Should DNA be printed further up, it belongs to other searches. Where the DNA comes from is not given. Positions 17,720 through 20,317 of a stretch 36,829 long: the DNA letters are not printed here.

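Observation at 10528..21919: Divergent from tssK: a caspase / pseudo-caspase pair of giant membrane-anchored proteins, one with a vWA domain, as a candidate new T6SS-associated envelope module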

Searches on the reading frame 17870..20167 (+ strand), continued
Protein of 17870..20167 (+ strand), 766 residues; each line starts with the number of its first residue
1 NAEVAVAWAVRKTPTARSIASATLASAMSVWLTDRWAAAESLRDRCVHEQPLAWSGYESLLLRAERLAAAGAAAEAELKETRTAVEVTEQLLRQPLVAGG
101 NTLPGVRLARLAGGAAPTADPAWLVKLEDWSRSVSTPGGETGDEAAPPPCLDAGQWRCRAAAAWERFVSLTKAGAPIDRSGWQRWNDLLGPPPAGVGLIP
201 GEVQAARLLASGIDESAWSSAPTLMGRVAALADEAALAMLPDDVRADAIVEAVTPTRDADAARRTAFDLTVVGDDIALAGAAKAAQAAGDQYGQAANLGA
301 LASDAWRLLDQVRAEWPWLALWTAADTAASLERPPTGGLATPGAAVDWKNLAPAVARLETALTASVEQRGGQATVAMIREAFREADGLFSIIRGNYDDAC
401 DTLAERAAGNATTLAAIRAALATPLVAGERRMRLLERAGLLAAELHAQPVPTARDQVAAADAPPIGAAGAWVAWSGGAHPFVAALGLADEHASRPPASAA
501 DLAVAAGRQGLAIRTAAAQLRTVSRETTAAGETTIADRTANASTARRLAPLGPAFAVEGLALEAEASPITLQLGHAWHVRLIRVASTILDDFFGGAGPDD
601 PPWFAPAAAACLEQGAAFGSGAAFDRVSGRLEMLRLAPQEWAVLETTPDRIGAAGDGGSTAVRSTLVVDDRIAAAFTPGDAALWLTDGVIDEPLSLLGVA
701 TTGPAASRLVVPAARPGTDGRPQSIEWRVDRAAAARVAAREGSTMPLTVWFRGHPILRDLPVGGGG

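Call 105: search_protein_families(library=pfam, proteins=[L077:150-2570:+, L077:2393-3964:+, L077:4053-4736:+, L077:11060-12847:-, L077:12853-15036:-, L077:14225-15139:-, L077:16029-17111:-, L077:17286-18848:-, L077:19086-20390:-], max_evalue=0.001)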
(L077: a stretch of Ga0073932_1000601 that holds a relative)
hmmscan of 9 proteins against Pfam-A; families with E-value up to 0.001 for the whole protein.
L077:150-2570:+ (806 aa): 0 families

L077:2393-3964:+ (523 aa): 6 families
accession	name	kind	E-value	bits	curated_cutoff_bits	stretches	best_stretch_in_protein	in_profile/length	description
PF07228.17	SpoIIE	-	5.2e-45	154.2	25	1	321-509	2-190/192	Stage II sporulation protein E (SpoIIE)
PF08447.18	PAS_3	-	1.8e-23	83.1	25.6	2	175-254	7-87/89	PAS fold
PF08448.16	PAS_4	-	3.1e-21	76.1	23.1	2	33-133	9-109/110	PAS fold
PF00989.32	PAS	-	8.8e-14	51.9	22.6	1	20-124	2-107/113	PAS fold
PF13426.13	PAS_9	-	8.9e-12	45.6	27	1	31-131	3-103/103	PAS domain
PF24820.1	Diguanyl_cycl_sensor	-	0.00091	19.6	28.1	0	36-78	13-55/109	Diguanylate cyclase-like sensor domain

L077:4053-4736:+ (227 aa): 0 families

L077:11060-12847:- (595 aa): 17 families
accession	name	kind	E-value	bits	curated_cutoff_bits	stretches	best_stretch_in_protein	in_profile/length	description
PF02906.19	Fe_hyd_lg_C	-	7.3e-88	294.8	22.1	1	227-520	2-245/245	Iron only hydrogenase large subunit, C-terminal domain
PF02256.22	Fe_hyd_SSU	-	2.2e-24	85.7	24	1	535-589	2-56/56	Iron hydrogenase small subunit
PF13510.11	Fer2_4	-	1.3e-22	80.1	22.8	1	4-80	2-81/82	2Fe-2S iron-sulfur cluster binding domain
PF10588.14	NADH-G_4Fe-4S_3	-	2.6e-17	62.5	27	1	87-124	1-38/40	NADH-ubiquinone oxidoreductase-G iron-sulfur binding region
PF00037.32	Fer4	-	1.1e-09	38.1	21.1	1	189-208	4-23/24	4Fe-4S binding domain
PF12837.12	Fer4_6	-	1.8e-08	34.4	25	2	186-208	2-24/24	4Fe-4S binding domain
PF12838.12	Fer4_7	-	4.4e-08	33.9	27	1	149-207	1-52/52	4Fe-4S dicluster domain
PF13237.11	Fer4_10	-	9.7e-08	32.3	25.5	2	143-204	2-53/53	4Fe-4S dicluster domain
PF00111.32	Fer2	-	3.2e-07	30.6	21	1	9-58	2-50/77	2Fe-2S iron-sulfur cluster binding domain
PF22117.2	Fer4_Nqo3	-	4.9e-06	27.1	27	1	143-208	4-66/67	NADH-quinone oxidoreductase subunit 3, ferredoxin-like domain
PF13187.11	Fer4_9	-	2.3e-05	24.8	27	1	149-206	1-50/52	4Fe-4S dicluster domain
PF12797.12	Fer4_2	-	4.2e-05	23.7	24.5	1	143-161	3-21/22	4Fe-4S binding domain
PF25160.1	LdpA_Fe-S-bd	-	4.4e-05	23.6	27.6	0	188-206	23-41/49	LdpA Fe-S cluster-binding domain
PF13484.11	Fer4_16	-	4.6e-05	24.5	30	1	193-211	2-20/66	4Fe-4S double cluster binding domain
PF17179.9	Fer4_22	-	8.5e-05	23.8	27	0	111-161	39-92/95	4Fe-4S dicluster domain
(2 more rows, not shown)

L077:12853-15036:- (727 aa): 11 families
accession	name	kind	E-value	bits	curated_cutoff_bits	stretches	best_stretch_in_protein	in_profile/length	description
PF01512.22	Complex1_51K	-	2.4e-45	154.5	31.2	1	289-460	1-149/150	Nuo51 FMN-binding domain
PF10589.14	NADH_4Fe-4S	-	1e-33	115.5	23.5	1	571-655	1-85/85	NADH-ubiquinone oxidoreductase-F iron-sulfur binding region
PF00037.32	Fer4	-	6.4e-07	29.4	21.1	1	703-724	2-23/24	4Fe-4S binding domain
PF12837.12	Fer4_6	-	2e-06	27.9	25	1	703-723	3-23/24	4Fe-4S binding domain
PF14697.11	Fer4_21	-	2.3e-06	28.1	35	1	674-724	3-57/59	4Fe-4S dicluster domain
PF01257.25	2Fe-2S_thioredx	-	3.9e-05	24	24.8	0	29-104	66-141/145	Thioredoxin-like [2Fe-2S] ferredoxin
PF10531.15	SLBB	-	4.4e-05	23.6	27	1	484-529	2-50/55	SLBB domain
PF12838.12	Fer4_7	-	7.4e-05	23.6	27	1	678-723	1-52/52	4Fe-4S dicluster domain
PF13237.11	Fer4_10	-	0.00011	22.5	25.5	1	672-719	2-52/53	4Fe-4S dicluster domain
PF12797.12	Fer4_2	-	0.00032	20.9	24.5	0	672-691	3-22/22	4Fe-4S binding domain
PF13187.11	Fer4_9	-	0.00074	19.9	27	1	678-721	1-49/52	4Fe-4S dicluster domain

L077:14225-15139:- (304 aa): 0 families

L077:16029-17111:- (360 aa): 1 family
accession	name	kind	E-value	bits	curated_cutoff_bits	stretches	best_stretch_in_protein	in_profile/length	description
PF00365.25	PFK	-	3.3e-101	338.7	30.9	1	4-310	1-277/277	Phosphofructokinase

L077:17286-18848:- (520 aa): 1 family
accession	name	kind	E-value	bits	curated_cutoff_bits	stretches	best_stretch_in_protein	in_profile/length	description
PF24856.1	AraA_central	-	0.00042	21.2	24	1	244-377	13-148/148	L-arabinose isomerase central domain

L077:19086-20390:- (434 aa): 1 family
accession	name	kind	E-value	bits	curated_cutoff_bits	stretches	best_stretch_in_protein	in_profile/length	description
PF22725.1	GFO_IDH_MocA_C3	-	4.4e-07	30.4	27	1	178-309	4-123/124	GFO/IDH/MocA C-terminal domain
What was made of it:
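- L077 has a PAS-PP2C (SpoIIE) phosphatase upstream (call 105).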
